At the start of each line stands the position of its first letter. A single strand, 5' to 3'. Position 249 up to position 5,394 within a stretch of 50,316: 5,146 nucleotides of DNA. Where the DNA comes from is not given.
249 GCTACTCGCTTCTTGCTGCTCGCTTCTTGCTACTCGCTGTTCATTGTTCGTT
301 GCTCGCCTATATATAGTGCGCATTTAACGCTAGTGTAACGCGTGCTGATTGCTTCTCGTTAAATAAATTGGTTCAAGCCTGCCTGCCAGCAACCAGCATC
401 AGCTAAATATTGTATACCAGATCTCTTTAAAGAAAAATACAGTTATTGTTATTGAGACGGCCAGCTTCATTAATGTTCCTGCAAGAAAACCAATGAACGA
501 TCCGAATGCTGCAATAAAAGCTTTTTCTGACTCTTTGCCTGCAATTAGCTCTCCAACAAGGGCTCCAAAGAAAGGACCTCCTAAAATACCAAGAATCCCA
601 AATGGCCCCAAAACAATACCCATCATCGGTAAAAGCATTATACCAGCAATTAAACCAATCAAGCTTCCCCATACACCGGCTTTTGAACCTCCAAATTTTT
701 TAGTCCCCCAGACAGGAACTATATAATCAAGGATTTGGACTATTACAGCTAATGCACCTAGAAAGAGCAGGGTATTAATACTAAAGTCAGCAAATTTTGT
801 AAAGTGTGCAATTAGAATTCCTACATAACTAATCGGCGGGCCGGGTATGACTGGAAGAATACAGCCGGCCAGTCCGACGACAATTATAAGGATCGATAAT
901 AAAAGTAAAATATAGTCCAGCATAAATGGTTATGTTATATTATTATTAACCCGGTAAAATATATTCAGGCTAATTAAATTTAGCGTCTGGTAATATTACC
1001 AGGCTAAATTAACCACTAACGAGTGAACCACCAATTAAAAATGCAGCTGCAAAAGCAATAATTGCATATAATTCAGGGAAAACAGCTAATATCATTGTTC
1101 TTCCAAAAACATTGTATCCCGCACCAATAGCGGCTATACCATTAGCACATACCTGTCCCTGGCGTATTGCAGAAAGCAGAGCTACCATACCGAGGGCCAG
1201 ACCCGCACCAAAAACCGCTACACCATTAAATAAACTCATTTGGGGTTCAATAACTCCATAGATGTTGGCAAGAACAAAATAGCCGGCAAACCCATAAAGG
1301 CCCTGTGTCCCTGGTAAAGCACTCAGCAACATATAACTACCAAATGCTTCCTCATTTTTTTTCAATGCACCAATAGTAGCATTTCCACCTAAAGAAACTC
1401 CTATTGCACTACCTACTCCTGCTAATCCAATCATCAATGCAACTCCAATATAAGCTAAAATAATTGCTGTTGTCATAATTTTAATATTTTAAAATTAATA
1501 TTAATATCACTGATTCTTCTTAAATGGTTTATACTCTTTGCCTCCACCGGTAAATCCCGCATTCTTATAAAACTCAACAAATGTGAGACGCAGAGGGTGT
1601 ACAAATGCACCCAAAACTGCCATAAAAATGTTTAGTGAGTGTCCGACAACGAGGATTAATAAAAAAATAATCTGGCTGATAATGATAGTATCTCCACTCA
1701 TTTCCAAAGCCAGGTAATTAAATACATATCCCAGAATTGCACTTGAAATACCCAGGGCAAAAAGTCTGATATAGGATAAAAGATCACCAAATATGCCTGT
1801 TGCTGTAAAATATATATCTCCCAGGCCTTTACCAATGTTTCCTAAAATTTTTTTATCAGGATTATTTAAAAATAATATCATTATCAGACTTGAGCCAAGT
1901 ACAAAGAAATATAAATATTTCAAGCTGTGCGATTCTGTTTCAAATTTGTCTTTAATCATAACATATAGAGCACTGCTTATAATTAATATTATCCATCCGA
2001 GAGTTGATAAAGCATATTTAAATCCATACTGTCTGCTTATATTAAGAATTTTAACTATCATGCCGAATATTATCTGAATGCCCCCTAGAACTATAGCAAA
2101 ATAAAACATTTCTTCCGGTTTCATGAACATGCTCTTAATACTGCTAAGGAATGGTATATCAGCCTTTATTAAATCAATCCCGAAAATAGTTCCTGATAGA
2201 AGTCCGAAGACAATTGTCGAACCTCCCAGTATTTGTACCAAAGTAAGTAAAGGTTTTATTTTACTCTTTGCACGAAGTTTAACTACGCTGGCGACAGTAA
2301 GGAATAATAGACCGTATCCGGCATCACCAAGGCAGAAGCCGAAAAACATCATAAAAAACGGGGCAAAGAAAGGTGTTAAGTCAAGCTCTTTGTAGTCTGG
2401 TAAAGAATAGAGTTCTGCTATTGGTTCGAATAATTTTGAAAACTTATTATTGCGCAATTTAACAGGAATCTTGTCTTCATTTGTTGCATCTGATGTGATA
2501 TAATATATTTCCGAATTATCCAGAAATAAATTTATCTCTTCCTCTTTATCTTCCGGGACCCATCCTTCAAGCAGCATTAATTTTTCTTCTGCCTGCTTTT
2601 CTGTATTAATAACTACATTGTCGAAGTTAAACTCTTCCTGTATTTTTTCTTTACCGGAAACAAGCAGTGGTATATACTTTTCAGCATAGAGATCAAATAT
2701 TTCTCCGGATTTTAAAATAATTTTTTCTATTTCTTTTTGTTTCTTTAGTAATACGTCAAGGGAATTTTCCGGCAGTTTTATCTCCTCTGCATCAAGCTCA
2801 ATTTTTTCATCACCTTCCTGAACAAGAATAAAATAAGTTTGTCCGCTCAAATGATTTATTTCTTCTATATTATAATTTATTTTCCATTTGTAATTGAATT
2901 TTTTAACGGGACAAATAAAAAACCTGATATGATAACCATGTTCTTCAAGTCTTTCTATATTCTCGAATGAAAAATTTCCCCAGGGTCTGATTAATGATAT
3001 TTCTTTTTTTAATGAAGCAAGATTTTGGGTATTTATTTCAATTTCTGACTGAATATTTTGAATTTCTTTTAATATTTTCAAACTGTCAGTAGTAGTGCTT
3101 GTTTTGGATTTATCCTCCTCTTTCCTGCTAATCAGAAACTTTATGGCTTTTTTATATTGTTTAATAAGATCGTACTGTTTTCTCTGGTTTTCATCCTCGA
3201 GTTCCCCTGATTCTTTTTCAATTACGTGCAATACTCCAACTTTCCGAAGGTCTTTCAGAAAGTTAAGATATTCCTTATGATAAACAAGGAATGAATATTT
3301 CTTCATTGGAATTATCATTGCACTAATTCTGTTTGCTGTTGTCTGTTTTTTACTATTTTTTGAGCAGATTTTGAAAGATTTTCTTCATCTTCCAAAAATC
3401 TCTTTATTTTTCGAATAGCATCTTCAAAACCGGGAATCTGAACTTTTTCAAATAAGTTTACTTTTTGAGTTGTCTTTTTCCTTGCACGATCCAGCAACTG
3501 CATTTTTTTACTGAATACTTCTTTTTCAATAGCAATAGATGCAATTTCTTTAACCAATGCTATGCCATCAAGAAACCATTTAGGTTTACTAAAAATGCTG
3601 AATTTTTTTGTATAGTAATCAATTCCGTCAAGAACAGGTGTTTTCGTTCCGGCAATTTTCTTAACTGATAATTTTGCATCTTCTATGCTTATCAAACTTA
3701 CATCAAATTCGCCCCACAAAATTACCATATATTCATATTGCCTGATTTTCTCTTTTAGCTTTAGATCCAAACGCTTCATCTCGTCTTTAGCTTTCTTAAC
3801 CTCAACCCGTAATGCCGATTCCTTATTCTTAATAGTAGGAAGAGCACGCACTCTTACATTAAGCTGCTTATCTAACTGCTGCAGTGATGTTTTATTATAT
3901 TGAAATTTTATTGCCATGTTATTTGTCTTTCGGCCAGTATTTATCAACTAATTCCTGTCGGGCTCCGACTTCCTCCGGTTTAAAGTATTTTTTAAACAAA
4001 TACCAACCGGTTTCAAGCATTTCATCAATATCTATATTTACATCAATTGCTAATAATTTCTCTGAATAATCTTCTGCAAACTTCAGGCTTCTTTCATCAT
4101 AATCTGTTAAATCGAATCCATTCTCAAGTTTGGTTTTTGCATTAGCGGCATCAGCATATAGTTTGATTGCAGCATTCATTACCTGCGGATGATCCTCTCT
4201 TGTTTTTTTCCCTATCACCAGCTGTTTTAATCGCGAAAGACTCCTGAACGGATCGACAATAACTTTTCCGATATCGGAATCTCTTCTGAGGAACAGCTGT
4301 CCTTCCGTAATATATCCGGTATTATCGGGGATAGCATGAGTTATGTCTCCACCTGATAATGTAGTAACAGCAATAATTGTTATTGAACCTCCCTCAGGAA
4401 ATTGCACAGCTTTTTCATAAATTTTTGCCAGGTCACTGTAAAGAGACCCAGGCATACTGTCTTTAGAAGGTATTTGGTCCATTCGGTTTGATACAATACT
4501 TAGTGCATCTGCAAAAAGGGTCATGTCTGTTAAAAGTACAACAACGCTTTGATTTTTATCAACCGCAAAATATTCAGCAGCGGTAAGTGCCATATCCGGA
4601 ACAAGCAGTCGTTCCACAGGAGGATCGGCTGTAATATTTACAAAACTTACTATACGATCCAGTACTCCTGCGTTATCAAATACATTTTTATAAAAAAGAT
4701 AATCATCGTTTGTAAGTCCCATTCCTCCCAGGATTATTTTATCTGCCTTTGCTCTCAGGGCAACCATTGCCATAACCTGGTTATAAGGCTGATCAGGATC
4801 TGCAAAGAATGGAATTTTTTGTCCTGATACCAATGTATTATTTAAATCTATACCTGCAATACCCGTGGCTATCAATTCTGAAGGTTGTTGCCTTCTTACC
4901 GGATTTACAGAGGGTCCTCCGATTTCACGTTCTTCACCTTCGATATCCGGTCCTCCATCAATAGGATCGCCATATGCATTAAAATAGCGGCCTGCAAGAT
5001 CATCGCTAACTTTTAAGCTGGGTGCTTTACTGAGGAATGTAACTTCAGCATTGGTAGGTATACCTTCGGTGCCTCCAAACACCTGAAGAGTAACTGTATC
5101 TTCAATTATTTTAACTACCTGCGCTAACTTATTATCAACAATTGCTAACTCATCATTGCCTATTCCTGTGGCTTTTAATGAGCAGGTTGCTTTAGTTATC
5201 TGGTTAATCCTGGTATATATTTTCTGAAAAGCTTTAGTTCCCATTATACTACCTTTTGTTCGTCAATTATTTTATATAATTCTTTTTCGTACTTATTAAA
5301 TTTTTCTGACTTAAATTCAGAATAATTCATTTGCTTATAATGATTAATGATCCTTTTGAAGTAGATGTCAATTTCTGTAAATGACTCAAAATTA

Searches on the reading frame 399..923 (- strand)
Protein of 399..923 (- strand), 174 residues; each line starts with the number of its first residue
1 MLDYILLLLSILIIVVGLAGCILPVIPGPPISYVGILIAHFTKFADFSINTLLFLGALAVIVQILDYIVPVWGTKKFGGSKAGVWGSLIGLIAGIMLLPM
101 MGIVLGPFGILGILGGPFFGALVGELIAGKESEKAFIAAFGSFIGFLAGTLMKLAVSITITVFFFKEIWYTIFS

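Call 15: search_protein_families(library=pfam, proteins=[window:399-923:-])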
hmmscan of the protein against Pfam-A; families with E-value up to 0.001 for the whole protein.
window:399-923:- (174 aa): 1 family
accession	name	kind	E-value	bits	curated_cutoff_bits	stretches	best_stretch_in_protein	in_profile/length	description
PF04306.18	DUF456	-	5.5e-34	117.9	29.4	1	22-165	1-136/139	Protein of unknown function (DUF456)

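Call 64: find_encoding_contigs(protein=window:399-923:-, flank=2500, max_places=10)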
Protein window:399-923:- (174 aa): 9 contigs read that carry it; 8 places shown.
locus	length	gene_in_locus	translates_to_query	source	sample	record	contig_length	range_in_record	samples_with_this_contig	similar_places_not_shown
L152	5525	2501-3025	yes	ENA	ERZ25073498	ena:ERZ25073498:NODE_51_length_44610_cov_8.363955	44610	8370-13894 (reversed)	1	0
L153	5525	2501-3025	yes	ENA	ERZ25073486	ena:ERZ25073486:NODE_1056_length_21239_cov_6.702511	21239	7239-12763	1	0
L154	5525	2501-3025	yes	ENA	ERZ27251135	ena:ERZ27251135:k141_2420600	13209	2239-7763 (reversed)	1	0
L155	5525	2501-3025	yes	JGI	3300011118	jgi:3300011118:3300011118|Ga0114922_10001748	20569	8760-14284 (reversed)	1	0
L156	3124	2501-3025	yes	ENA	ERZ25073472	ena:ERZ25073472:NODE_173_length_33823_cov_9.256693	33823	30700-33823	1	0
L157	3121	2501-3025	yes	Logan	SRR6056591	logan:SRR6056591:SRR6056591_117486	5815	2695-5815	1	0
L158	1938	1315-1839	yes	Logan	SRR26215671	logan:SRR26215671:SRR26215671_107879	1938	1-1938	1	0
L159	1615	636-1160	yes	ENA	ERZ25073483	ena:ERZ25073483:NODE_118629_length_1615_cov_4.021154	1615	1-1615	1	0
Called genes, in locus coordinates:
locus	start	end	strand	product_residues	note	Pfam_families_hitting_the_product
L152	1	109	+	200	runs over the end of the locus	PF01813:ATP-synt_D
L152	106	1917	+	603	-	PF01496:V_ATPase_I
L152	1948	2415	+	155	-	PF00137:ATP-synt_C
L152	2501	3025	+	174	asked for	PF04306:DUF456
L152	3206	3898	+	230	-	PF00188:CAP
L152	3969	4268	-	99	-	PF00076:RRM_1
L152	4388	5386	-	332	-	PF02729:OTCace_N, PF00185:OTCace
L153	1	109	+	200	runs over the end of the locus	PF01813:ATP-synt_D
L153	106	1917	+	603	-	PF01496:V_ATPase_I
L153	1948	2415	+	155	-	PF00137:ATP-synt_C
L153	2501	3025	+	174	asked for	PF04306:DUF456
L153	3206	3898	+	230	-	PF00188:CAP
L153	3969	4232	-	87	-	PF00076:RRM_1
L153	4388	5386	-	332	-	PF02729:OTCace_N, PF00185:OTCace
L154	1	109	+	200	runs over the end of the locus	PF01813:ATP-synt_D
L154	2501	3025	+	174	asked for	PF04306:DUF456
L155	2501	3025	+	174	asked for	PF04306:DUF456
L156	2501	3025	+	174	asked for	PF04306:DUF456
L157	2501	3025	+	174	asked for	PF04306:DUF456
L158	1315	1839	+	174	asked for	PF04306:DUF456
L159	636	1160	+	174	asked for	PF04306:DUF456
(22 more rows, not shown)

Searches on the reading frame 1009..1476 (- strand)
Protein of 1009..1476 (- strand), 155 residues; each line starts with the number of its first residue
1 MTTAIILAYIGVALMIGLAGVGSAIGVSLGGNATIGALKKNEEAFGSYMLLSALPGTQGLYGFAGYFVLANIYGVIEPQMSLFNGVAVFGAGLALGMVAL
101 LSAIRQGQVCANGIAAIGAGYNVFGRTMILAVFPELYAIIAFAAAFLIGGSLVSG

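Call 15: search_protein_families(library=pfam, proteins=[window:1009-1476:-])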
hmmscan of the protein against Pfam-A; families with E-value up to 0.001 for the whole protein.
window:1009-1476:- (155 aa): 1 family
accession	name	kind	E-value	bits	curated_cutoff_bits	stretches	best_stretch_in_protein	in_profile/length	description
PF00137.26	ATP-synt_C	-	3.3e-25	88.6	24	2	10-68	1-59/60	ATP synthase subunit C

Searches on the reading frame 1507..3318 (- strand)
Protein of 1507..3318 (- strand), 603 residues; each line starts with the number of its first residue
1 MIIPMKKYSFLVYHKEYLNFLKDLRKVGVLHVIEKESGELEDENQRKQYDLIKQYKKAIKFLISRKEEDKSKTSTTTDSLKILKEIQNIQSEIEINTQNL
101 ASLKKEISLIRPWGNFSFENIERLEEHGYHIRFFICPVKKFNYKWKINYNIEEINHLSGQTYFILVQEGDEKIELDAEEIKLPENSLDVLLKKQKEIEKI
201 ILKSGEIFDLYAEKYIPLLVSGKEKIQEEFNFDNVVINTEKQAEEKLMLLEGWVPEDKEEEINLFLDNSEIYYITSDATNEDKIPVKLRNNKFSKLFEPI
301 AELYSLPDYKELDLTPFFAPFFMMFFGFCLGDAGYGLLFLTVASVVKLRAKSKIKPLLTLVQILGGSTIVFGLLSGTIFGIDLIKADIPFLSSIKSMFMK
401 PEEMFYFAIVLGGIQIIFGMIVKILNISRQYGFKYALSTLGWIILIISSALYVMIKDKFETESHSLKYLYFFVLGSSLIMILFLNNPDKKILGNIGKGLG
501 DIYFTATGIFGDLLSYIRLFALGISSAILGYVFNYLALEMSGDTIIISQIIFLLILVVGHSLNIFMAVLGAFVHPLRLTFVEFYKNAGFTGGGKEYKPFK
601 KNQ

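Call 15: search_protein_families(library=pfam, proteins=[window:1507-3318:-])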
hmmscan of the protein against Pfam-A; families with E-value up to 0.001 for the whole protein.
window:1507-3318:- (603 aa): 1 family
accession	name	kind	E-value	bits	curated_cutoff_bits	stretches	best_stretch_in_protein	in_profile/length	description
PF01496.24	V_ATPase_I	-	8e-19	67.5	30.7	2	241-351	302-418/815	V-type ATPase 116kDa subunit family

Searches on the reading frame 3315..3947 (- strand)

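Call 15: search_protein_families(library=pfam, proteins=[window:3315-3947:-])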
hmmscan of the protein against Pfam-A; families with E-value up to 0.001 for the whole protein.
window:3315-3947:- (210 aa): 1 family
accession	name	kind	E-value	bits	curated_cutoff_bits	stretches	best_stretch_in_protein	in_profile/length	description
PF01813.22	ATP-synt_D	-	1.3e-34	120.2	25.7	1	21-201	1-196/196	ATP synthase subunit D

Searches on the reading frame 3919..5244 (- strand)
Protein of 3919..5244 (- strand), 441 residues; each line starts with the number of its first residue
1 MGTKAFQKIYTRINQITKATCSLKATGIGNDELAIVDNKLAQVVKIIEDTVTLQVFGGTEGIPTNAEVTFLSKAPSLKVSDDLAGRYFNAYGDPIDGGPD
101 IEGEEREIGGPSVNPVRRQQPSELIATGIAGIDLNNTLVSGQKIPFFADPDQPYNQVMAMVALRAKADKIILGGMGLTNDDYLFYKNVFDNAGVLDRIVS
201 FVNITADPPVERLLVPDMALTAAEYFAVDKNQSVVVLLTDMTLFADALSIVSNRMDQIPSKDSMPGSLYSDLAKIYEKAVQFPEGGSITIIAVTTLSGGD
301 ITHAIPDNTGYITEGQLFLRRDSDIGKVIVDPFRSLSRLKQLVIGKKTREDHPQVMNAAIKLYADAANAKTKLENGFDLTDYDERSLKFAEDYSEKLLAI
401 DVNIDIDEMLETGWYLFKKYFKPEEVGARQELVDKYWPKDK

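Call 15: search_protein_families(library=pfam, proteins=[window:3919-5244:-])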
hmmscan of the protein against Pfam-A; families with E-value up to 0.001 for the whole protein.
window:3919-5244:- (441 aa): 3 families
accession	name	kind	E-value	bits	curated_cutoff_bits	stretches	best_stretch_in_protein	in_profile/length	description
PF00006.31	ATP-synt_ab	-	1.9e-48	165.4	29.5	1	128-337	1-213/213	ATP synthase alpha/beta family, nucleotide-binding domain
PF22919.1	ATP-synt_VA_C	-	1.1e-14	54.7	24.7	1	345-437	4-101/101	C-terminal domain of V and A type ATP synthase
PF02874.29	ATP-synt_ab_N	-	3.3e-05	24.7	20.9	1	39-71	36-68/69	ATP synthase alpha/beta family, beta-barrel domain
